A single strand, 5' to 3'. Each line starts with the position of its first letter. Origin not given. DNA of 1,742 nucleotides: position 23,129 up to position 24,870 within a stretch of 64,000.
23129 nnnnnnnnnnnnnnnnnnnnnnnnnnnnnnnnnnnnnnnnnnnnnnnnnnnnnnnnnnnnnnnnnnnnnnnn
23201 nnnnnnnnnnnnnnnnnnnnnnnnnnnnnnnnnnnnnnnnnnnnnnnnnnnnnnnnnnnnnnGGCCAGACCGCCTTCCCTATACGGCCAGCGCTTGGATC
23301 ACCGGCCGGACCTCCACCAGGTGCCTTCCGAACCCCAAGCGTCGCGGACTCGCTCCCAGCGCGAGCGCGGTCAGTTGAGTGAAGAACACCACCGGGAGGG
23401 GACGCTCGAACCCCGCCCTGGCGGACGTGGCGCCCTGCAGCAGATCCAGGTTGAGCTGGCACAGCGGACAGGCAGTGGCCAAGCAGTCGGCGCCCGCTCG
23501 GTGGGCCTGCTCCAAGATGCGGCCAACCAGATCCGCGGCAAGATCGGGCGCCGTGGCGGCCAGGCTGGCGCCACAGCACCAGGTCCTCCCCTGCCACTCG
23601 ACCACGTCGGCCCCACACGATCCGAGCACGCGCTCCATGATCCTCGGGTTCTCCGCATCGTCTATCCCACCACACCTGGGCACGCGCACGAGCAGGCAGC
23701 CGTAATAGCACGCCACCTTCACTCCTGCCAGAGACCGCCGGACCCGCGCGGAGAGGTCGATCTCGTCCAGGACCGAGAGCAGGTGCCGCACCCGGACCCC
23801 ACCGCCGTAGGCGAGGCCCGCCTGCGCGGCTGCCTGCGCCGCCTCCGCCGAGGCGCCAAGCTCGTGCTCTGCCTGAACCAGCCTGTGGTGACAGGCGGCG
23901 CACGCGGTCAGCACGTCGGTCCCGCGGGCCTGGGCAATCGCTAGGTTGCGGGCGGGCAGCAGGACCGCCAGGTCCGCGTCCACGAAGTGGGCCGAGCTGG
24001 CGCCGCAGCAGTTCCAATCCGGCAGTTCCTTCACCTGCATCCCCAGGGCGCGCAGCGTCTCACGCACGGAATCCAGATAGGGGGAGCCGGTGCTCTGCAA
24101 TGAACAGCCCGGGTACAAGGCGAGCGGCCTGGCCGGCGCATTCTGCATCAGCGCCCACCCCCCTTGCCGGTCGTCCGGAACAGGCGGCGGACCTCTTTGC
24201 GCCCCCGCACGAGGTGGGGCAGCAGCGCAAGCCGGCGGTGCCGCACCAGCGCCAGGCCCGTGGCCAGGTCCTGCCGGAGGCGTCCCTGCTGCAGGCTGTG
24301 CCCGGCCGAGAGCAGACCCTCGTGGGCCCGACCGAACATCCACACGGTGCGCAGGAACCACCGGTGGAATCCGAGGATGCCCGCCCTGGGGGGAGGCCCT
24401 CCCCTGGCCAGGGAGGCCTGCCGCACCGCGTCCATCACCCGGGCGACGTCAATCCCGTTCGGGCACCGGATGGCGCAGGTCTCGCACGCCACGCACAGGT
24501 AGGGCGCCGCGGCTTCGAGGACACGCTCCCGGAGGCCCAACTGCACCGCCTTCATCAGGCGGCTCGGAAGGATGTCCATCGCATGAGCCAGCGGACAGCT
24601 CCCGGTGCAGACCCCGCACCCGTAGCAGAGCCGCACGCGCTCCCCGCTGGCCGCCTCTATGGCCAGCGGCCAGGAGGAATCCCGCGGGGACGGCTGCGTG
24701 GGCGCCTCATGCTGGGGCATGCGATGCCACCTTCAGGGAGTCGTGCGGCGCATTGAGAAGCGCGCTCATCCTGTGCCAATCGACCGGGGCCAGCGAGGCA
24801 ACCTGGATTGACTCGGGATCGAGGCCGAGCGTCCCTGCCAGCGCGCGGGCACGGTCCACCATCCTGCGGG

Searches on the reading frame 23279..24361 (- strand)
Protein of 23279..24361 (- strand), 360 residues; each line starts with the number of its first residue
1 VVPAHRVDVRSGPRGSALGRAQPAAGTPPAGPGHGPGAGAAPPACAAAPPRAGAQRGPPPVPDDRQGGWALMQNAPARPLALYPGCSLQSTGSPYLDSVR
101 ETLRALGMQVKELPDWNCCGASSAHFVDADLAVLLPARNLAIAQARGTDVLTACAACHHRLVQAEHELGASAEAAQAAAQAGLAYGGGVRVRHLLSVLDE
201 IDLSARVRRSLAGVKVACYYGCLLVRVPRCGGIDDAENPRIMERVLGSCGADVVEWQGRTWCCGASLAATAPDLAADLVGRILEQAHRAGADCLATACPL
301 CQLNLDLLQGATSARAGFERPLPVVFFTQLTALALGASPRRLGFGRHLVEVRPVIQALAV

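Call 30: search_protein_families(library=pfam, proteins=[window:23279-24361:-], max_evalue=0.00001)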
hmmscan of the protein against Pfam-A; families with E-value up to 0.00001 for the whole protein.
window:23279-24361:- (360 aa): 1 family
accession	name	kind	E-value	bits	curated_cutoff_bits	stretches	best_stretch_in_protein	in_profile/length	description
PF02754.22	CCG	-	2.4e-21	76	20.6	2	216-306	1-85/85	Cysteine-rich domain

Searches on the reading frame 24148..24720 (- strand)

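Call 30: search_protein_families(library=pfam, proteins=[window:24148-24720:-], max_evalue=0.00001)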
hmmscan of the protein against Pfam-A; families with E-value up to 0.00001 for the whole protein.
window:24148-24720:- (190 aa): 3 families
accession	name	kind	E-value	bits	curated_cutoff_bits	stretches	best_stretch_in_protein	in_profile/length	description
PF13534.11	Fer4_17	-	9e-11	42.6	22.2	1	32-91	2-61/61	4Fe-4S dicluster domain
PF13183.11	Fer4_8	-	1.7e-09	38.5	27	1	30-90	3-68/68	4Fe-4S dicluster domain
PF13187.11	Fer4_9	-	2.2e-07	31.2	27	1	32-89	2-50/52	4Fe-4S dicluster domain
